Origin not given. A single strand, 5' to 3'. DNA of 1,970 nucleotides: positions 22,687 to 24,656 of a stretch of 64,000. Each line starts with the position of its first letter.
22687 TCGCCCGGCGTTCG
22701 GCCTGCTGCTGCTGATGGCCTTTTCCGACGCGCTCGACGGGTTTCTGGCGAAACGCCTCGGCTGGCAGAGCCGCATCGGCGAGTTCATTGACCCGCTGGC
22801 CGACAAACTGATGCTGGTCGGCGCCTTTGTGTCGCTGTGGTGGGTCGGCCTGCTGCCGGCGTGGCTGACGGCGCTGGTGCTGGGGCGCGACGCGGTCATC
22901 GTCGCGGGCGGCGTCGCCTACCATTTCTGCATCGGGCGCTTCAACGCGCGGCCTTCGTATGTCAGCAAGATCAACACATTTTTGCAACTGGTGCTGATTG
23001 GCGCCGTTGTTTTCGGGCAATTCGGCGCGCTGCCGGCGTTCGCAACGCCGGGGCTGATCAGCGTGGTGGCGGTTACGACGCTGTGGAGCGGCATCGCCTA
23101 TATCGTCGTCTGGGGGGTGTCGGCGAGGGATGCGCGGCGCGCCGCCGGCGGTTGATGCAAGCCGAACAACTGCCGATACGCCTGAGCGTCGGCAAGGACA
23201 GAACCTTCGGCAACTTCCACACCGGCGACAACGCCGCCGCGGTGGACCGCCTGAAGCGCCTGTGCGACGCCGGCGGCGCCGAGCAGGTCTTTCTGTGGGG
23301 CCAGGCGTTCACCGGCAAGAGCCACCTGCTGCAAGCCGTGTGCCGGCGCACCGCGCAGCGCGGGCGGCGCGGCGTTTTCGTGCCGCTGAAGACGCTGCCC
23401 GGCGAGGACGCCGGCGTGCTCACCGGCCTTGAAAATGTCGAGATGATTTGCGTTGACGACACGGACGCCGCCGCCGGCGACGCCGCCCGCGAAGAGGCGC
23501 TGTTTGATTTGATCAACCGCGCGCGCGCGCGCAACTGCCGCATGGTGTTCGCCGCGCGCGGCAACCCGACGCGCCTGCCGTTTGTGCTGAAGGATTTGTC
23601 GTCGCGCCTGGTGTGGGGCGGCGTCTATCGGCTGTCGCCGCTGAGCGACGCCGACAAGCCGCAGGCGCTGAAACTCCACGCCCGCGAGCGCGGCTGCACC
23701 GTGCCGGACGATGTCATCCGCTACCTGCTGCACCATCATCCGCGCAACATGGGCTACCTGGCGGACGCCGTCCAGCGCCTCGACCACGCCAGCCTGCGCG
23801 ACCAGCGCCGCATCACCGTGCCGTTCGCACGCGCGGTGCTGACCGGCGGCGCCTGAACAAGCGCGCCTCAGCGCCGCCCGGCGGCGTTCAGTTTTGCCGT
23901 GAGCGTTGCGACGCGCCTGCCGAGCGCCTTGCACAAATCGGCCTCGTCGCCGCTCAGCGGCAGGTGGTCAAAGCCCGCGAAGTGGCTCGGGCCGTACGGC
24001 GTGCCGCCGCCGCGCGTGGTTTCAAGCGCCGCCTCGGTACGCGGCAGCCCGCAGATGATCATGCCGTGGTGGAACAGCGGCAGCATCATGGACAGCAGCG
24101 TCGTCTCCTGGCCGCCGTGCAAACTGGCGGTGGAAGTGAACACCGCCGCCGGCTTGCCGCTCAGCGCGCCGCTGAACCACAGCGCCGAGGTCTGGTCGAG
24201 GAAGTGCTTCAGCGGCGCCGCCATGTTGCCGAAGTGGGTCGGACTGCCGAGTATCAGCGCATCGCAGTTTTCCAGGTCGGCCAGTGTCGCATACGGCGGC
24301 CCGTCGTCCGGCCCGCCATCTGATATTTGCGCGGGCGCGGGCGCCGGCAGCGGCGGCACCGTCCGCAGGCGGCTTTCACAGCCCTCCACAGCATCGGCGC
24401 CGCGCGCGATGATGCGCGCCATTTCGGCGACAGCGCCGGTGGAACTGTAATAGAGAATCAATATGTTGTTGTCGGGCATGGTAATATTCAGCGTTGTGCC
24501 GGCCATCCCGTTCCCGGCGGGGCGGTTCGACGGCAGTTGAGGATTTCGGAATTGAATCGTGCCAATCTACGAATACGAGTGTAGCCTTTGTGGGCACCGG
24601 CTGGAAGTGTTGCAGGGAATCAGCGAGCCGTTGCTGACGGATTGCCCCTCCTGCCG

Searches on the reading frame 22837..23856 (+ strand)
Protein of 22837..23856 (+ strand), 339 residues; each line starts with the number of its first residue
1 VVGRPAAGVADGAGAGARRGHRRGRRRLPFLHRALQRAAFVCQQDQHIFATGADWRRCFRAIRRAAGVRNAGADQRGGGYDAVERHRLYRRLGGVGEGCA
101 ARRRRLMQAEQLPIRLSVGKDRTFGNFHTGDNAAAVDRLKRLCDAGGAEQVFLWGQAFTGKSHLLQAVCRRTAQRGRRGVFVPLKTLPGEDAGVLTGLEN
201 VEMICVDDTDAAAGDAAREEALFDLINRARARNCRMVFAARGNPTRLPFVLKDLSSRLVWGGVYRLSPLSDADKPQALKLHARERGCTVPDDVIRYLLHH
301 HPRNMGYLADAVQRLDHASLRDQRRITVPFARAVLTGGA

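Call 9: search_protein_families(library=pfam, proteins=[window:22837-23856:+], max_evalue=0.01)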
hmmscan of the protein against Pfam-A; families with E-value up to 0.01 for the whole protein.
window:22837-23856:+ (339 aa): 4 families
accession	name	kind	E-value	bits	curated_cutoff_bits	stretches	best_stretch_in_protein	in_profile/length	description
PF22688.2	Hda_lid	-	4.6e-23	81.4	27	1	271-335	1-65/65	Hda, lid domain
PF00308.24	Bac_DnaA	-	1.9e-07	31.9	23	0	199-261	96-158/162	Bacterial DnaA ATPAse domain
PF13191.12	AAA_16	-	0.0016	19.4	32.6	1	139-320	16-149/167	AAA ATPase domain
PF05673.19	DUF815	-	0.0062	16.2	23.8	1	138-180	43-85/249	Protein of unknown function (DUF815)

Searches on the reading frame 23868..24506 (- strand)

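Call 38: search_protein_families(library=pfam, proteins=[window:23868-24506:-], max_evalue=0.0001)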
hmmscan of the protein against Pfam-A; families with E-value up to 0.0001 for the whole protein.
window:23868-24506:- (212 aa): 2 families
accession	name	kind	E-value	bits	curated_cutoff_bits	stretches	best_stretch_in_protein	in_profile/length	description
PF03358.20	FMN_red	-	3e-15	56.5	24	1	27-150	17-138/152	NADPH-dependent FMN reductase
PF02525.22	Flavodoxin_2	-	1.2e-06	28.8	27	1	75-158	72-171/198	Flavodoxin-like fold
